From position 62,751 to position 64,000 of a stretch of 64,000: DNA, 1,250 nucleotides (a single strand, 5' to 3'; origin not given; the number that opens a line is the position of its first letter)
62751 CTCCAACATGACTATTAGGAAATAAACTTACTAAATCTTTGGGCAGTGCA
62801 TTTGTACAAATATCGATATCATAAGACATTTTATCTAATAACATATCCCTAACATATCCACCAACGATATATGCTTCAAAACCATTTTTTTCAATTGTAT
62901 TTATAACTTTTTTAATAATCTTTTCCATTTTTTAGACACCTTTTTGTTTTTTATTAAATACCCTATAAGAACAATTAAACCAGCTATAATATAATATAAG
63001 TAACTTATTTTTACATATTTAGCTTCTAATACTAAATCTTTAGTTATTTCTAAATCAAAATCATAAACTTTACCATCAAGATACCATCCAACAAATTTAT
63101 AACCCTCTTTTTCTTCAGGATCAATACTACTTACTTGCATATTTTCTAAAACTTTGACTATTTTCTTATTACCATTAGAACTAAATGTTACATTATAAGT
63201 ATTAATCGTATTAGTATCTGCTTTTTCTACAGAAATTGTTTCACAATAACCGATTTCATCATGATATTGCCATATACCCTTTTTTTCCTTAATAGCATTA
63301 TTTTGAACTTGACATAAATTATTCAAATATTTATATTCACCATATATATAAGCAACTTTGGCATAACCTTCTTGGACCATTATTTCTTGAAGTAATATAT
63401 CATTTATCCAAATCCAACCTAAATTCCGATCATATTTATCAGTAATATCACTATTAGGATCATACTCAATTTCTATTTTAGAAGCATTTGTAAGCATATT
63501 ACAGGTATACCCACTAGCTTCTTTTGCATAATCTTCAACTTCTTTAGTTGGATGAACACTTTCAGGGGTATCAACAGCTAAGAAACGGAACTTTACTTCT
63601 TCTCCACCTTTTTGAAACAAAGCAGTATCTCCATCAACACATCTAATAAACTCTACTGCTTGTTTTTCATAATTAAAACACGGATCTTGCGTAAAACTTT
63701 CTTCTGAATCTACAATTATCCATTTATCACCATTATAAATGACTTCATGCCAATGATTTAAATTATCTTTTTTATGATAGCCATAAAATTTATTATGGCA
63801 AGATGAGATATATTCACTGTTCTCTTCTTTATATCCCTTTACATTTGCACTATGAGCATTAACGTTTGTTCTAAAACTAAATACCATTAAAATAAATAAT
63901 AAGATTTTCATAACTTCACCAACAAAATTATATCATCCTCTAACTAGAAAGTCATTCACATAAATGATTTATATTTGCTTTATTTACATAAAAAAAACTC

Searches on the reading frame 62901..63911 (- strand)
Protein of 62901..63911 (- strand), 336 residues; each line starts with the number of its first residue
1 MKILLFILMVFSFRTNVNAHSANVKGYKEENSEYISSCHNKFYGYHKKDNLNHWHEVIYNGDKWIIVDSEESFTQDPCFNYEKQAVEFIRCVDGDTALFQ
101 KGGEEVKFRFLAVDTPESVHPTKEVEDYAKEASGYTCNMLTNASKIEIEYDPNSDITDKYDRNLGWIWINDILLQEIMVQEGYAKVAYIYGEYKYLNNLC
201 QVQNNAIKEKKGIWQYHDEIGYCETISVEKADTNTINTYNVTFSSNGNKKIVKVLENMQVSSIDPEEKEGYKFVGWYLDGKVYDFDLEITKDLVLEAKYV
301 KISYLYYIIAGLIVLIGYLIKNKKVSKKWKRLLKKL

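Call 28: find_encoding_contigs(protein=window:62901-63911:-, flank=10000, max_places=3)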
Protein window:62901-63911:- (336 aa): 3 contigs read that carry it; 3 places shown.
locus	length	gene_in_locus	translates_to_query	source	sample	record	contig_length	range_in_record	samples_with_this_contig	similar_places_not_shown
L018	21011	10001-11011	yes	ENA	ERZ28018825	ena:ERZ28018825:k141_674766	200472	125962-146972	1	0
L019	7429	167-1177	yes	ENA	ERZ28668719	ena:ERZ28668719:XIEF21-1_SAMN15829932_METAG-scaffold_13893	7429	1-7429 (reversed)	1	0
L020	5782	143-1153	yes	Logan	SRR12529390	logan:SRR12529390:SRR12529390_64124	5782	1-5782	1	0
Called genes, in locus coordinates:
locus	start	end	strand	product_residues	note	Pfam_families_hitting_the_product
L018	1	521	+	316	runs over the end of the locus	PF01073:3Beta_HSD, PF01370:Epimerase, PF02719:Polysacc_synt_2, PF04321:RmlD_sub_bind, PF07993:NAD_binding_4, PF16363:GDP_Man_Dehyd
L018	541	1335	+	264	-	PF22769:DCD, PF00692:dUTPase (weak), PF07866:DUF1653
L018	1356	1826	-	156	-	PF20122:DUF6512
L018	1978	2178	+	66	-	PF23023:Anti-Pycsar_Apyc1, PF00753:Lactamase_B, PF12706:Lactamase_B_2 (weak)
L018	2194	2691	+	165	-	PF12706:Lactamase_B_2 (weak)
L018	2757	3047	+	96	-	PF00081:Sod_Fe_N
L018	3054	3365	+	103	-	PF02777:Sod_Fe_C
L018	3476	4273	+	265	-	PF00165:HTH_AraC (faint), PF12833:HTH_18, PF06445:GyrI-like, PF14526:Cass2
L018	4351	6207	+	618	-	PF01935:DUF87, PF10412:TrwB_AAD_bind (faint), PF13401:AAA_22 (faint)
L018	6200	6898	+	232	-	-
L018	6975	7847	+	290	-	-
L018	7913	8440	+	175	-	-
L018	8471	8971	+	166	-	PF06210:DUF1003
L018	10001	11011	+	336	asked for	PF00565:SNase, PF09479:Flg_new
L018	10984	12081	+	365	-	PF01743:PolyA_pol, PF12627:PolyA_pol_RNAbd, PF13735:tRNA_NucTran2_2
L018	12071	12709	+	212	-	PF21984:DnaD_N, PF07261:DnaB_2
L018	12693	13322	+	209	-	PF00730:HhH-GPD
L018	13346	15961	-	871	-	PF00912:Transgly, PF00905:Transpeptidase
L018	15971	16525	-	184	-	PF03838:RecU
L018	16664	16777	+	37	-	-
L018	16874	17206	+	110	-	PF05103:DivIVA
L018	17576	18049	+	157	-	PF12844:HTH_19 (weak), PF13413:HTH_25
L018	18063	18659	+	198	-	PF01066:CDP-OH_P_transf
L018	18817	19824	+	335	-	PF00154:RecA_N, PF08423:Rad51, PF06745:ATPase, PF27531:MT3502_N (weak), PF21096:RecA_C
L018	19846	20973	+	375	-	PF01168:Ala_racemase_N, PF00842:Ala_racemase_C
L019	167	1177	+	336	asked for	PF00565:SNase, PF09479:Flg_new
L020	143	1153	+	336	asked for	PF00565:SNase, PF09479:Flg_new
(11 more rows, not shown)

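Call 32: search_protein_families(library=pfam, proteins=[L018:4351-6207:+, L018:6200-6898:+], max_evalue=0.1)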
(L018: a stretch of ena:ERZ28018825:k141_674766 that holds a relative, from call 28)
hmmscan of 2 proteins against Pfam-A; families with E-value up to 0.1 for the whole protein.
L018:4351-6207:+ (618 aa): 12 families
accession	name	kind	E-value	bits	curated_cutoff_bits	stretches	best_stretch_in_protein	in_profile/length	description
PF01935.23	DUF87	-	2.3e-08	34.8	23.2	1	210-254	22-62/220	Helicase HerA, central domain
PF10412.15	TrwB_AAD_bind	-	5e-06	26.1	20.5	1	423-508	222-310/387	Type IV secretion-system coupling protein DNA-binding domain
PF13401.12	AAA_22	-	6.7e-06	26.9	27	1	213-321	7-79/130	AAA domain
PF00910.28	RNA_helicase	-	0.00047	21.1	21.5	1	215-294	2-82/105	RNA helicase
PF12696.13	TraG-D_C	-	0.00054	20.3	22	1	449-509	2-67/126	TraM recognition site of TraD and TraG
PF13245.12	AAA_19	-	0.00097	19.8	25.1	0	387-482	43-124/134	AAA domain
PF01580.24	FtsK_SpoIIIE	-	0.0017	18.3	24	1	184-252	13-79/221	FtsK/SpoIIIE family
PF04851.21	ResIII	-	0.0021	18.4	22.5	0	211-330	23-139/164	Type III restriction enzyme, res subunit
PF13604.12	AAA_30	-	0.0085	16.3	27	0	425-483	70-124/191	AAA domain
PF13173.12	AAA_14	-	0.036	14.5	27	0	214-239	5-30/129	AAA domain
PF01637.24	ATPase_2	-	0.078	13.2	33.2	0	214-253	23-58/225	ATPase domain predominantly from Archaea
PF05127.21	NAT10_TcmA_helicase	-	0.083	13.2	22.7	0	442-474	80-116/176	RNA cytidine acetyltransferase NAT10/TcmA, helicase domain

L018:6200-6898:+ (232 aa): 0 families

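Call 45: search_protein_families(library=ncbifam, proteins=[L018:4351-6207:+, L018:6975-7847:+], max_evalue=0.01)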
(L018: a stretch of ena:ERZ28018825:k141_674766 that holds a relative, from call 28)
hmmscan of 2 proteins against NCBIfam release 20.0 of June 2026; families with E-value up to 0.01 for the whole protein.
L018:4351-6207:+ (618 aa): 5 families
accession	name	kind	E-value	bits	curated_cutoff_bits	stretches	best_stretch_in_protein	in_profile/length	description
NF053655.1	CedD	equivalog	9.1e-09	34.5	600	1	211-494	221-470/527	DNA-translocating ATPase CedD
TIGR00929.1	VirB4_CagE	subfamily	1.9e-07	29.7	643.1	1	212-263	438-485/792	VirB4 family type IV secretion/conjugal transfer ATPase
TIGR03925.1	T7SS_EccC_b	equivalog_domain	2.5e-05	22.8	346.55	1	211-275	361-423/564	type VII secretion protein EccCb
NF042943.1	HerA_antiphage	equivalog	0.0019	16.8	800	0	211-251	156-192/566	anti-phage-associated helicase HerA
TIGR03743.1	SXT_TraD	subfamily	0.0042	15.6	366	0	209-253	173-212/636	conjugative transfer system coupling protein TraD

L018:6975-7847:+ (290 aa): 0 families
